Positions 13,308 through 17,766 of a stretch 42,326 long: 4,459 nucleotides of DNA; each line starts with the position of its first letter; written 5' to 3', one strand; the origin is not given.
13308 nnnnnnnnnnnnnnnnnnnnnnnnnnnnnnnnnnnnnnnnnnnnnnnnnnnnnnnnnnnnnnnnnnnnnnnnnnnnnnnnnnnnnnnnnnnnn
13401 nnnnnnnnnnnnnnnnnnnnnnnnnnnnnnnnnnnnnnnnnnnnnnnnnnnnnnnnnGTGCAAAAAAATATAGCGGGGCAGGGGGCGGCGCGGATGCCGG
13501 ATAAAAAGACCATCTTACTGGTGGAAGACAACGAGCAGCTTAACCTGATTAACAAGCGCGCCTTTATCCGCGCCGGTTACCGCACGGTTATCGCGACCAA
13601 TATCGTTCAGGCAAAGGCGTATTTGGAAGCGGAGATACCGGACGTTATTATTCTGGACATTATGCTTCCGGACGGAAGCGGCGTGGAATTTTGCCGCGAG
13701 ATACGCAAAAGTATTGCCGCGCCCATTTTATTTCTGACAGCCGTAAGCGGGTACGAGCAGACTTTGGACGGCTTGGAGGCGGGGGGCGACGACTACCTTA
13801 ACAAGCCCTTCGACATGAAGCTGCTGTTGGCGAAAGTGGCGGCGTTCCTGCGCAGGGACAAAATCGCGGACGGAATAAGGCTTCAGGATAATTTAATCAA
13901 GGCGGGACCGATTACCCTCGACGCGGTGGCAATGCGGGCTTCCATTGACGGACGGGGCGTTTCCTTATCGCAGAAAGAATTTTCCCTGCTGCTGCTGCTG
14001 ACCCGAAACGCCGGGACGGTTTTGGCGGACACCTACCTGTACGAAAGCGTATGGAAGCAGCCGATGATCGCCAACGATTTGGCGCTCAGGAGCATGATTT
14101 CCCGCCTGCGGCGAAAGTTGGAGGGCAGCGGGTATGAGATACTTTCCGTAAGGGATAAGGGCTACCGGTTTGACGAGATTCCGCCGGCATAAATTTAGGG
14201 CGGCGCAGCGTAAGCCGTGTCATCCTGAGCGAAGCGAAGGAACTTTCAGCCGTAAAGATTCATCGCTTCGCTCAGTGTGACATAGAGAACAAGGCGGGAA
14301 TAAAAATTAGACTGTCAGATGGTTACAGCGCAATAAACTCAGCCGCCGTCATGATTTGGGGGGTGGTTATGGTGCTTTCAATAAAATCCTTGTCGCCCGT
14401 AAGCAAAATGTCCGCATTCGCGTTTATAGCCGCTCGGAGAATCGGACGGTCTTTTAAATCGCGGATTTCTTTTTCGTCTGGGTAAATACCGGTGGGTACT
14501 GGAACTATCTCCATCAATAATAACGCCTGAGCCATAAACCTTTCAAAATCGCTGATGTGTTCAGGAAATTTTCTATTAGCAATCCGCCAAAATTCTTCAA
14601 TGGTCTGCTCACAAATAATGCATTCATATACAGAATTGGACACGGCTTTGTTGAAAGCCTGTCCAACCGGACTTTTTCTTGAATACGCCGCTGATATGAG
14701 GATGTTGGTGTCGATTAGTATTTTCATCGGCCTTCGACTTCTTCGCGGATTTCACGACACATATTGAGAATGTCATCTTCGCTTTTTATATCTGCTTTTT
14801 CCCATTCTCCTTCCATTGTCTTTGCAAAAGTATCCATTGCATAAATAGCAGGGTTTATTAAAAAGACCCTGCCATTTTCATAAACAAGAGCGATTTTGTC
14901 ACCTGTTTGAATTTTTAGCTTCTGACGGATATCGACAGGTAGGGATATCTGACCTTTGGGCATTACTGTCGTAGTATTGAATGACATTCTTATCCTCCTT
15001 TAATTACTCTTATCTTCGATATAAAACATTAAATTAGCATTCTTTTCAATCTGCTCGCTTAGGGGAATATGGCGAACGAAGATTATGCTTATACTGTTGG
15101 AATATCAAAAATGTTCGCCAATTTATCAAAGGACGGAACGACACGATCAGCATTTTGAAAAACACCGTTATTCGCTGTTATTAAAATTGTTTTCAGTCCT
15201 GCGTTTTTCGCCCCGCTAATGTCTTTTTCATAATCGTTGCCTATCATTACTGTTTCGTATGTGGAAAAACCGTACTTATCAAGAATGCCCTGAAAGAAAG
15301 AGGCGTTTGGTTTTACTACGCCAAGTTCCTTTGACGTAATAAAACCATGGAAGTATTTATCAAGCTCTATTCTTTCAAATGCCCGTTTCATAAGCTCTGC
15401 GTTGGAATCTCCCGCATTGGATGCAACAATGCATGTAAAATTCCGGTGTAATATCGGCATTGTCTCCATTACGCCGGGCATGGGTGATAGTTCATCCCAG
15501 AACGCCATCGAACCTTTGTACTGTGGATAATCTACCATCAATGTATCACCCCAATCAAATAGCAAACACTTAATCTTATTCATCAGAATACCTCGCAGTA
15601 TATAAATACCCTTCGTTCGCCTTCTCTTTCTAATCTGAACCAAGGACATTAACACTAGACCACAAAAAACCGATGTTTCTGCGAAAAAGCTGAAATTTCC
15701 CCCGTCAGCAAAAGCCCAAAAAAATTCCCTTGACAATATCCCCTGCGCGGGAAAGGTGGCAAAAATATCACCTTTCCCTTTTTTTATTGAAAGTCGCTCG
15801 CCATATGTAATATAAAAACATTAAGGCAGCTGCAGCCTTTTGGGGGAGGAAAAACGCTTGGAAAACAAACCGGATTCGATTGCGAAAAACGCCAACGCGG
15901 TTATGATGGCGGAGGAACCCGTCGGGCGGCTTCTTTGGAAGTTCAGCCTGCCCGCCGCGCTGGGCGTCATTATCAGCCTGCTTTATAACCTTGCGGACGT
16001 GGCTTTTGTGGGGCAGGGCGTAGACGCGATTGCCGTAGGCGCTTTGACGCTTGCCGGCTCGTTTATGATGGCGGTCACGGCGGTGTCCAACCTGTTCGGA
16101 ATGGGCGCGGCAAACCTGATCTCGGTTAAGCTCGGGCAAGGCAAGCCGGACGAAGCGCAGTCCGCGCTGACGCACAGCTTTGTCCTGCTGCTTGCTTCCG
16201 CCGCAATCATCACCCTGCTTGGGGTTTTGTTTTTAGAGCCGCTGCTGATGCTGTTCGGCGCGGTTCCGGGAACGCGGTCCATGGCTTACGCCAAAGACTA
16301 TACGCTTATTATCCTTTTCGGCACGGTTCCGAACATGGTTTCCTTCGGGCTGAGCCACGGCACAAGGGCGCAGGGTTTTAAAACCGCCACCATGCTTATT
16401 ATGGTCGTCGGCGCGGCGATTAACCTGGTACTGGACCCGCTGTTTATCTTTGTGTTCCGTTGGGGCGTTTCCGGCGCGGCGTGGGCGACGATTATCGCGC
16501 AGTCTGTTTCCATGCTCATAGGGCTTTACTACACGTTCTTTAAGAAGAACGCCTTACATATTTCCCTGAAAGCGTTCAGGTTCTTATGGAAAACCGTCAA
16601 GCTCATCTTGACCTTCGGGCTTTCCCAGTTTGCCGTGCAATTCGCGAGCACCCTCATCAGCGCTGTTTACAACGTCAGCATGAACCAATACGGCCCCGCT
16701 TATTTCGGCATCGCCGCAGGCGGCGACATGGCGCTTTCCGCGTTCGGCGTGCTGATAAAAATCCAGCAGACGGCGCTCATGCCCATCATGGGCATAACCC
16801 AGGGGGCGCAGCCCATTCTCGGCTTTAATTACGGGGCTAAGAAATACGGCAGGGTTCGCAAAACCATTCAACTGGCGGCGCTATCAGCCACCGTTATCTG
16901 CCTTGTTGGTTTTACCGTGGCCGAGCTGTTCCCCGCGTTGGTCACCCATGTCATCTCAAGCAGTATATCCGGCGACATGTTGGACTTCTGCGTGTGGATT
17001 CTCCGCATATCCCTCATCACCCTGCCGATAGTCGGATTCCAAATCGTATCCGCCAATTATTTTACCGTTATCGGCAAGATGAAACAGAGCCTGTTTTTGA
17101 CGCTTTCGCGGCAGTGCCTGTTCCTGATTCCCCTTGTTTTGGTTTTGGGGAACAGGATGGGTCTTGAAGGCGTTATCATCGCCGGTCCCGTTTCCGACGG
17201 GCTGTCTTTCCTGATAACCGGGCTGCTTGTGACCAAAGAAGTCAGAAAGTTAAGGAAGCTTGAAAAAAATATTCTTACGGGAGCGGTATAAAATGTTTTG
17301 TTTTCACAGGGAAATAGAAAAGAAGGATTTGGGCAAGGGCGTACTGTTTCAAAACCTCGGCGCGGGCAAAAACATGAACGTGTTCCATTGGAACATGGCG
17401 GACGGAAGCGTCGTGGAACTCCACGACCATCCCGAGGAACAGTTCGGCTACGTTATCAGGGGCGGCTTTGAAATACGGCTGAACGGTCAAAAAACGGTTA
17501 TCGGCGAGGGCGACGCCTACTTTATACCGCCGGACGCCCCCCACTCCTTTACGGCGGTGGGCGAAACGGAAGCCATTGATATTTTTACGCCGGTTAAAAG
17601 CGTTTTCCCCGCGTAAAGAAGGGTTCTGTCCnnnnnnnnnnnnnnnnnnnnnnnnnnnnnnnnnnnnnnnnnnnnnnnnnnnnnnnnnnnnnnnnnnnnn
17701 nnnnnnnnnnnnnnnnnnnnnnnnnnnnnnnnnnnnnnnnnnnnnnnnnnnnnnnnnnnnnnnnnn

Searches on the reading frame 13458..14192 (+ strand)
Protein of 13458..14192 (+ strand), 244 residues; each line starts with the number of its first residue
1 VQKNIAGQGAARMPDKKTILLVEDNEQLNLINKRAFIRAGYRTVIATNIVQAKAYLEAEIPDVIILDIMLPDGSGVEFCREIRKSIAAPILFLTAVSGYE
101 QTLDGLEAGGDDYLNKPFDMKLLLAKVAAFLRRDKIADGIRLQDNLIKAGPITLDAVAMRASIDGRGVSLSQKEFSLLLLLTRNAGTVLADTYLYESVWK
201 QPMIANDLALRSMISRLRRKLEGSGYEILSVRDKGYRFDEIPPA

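Call 7: search_protein_families(library=pfam, proteins=[window:13458-14192:+], max_evalue=0.001)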
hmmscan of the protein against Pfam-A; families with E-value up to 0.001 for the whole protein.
window:13458-14192:+ (244 aa): 2 families
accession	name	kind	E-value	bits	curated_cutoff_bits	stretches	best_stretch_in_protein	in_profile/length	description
PF00072.30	Response_reg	-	1.2e-22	80.6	30.2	1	19-127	1-110/111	Response regulator receiver domain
PF00486.34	Trans_reg_C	-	2.5e-16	60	26.2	1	166-238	2-77/77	Transcriptional regulatory protein, C terminal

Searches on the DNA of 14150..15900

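Call 89: search_rna_families(source=window, start=14150, end=15900, threshold=evalue, max_evalue=0.1)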
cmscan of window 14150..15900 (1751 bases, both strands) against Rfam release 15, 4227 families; matches with E-value up to 0.1: 0.
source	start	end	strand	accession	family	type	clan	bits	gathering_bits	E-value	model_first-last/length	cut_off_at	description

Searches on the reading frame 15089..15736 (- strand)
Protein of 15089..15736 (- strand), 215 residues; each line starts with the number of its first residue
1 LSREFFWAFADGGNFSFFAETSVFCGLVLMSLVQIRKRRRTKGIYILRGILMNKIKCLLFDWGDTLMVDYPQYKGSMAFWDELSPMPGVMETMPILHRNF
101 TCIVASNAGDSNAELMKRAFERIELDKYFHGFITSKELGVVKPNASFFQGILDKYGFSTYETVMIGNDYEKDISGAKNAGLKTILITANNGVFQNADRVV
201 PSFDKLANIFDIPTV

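Call 7: search_protein_families(library=pfam, proteins=[window:15089-15736:-], max_evalue=0.001)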
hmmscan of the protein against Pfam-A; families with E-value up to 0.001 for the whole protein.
window:15089-15736:- (215 aa): 3 families
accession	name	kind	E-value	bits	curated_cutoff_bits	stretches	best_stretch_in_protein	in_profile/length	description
PF00702.32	Hydrolase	-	5.4e-15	56.7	26.4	1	68-180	82-191/191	haloacid dehalogenase-like hydrolase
PF13419.12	HAD_2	-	2e-13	51.3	23.8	1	73-185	69-177/178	Haloacid dehalogenase-like hydrolase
PF13242.12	Hydrolase_like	-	7.1e-11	42.3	22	1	142-196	4-56/75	HAD-hyrolase-like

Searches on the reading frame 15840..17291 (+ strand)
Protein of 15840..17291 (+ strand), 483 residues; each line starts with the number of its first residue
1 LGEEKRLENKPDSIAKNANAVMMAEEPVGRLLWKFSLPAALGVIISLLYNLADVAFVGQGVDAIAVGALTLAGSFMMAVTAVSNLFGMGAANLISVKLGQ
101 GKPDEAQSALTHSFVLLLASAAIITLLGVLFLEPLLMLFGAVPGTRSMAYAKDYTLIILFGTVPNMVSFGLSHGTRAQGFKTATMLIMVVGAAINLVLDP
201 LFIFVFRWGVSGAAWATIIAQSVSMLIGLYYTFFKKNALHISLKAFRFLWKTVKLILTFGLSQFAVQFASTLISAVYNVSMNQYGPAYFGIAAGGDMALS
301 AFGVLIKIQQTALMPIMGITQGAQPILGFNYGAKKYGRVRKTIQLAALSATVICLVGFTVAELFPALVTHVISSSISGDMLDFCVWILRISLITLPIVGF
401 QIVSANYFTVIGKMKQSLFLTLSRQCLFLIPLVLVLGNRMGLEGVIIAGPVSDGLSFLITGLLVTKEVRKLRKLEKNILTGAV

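Call 8: search_protein_families(library=pfam, proteins=[window:15840-17291:+], max_evalue=0.001)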
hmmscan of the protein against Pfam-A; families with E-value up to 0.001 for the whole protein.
window:15840-17291:+ (483 aa): 1 family
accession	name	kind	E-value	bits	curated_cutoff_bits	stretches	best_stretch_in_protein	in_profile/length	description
PF01554.23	MatE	-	9.4e-35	120.1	24.9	2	38-201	1-161/161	MatE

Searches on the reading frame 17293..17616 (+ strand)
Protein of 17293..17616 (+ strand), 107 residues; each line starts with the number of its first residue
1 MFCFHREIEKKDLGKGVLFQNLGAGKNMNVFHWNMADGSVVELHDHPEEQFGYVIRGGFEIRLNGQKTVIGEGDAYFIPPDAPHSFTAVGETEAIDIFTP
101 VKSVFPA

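Call 46: search_protein_families(library=padloc, proteins=[window:17293-17616:+], max_evalue=0.001)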
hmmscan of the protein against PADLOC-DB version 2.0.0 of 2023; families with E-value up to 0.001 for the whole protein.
window:17293-17616:+ (107 aa): 0 families

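Call 51: search_protein_families(library=pfam, proteins=[window:17293-17616:+], max_evalue=1)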
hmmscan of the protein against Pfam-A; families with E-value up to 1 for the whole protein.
window:17293-17616:+ (107 aa): 12 families
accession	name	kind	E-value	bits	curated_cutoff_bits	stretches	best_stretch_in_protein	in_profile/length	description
PF07883.17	Cupin_2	-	3.9e-16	59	27.2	1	32-94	2-64/70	Cupin domain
PF02311.25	AraC_binding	-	5e-10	39.7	21.1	1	35-91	10-66/135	AraC-like ligand binding domain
PF12973.13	Cupin_7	-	6.6e-05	23.1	27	1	8-93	11-95/105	ChrR Cupin-like domain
PF05899.18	Cupin_3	-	0.00053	20.1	23.5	1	27-82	6-60/74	EutQ-like cupin domain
PF00190.28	Cupin_1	-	0.00056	20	22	1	28-97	33-110/151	Cupin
PF06249.18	EutQ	-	0.0048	17.1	21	1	51-95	98-142/152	Ethanolamine utilisation protein EutQ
PF14525.12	AraC_binding_2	-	0.0057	16.8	27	1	52-88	59-95/173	AraC-binding-like domain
PF21621.3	MPI_cupin_dom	-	0.0068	16.8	27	1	31-96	14-76/79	Mannose-6-phosphate isomerase, cupin domain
PF12852.13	Cupin_6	-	0.0094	16.2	26.7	1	47-97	34-84/183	Cupin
PF11699.14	CENP-C_C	-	0.01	16.5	29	1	53-98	38-83/85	Mif2/CENP-C like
PF16867.11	DMSP_lyase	-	0.022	14.9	27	1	44-91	111-157/162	Dimethlysulfonioproprionate lyase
PF01050.24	MannoseP_isomer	-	0.07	13.8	23.6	1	40-92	42-93/116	Mannose-6-phosphate isomerase C-terminal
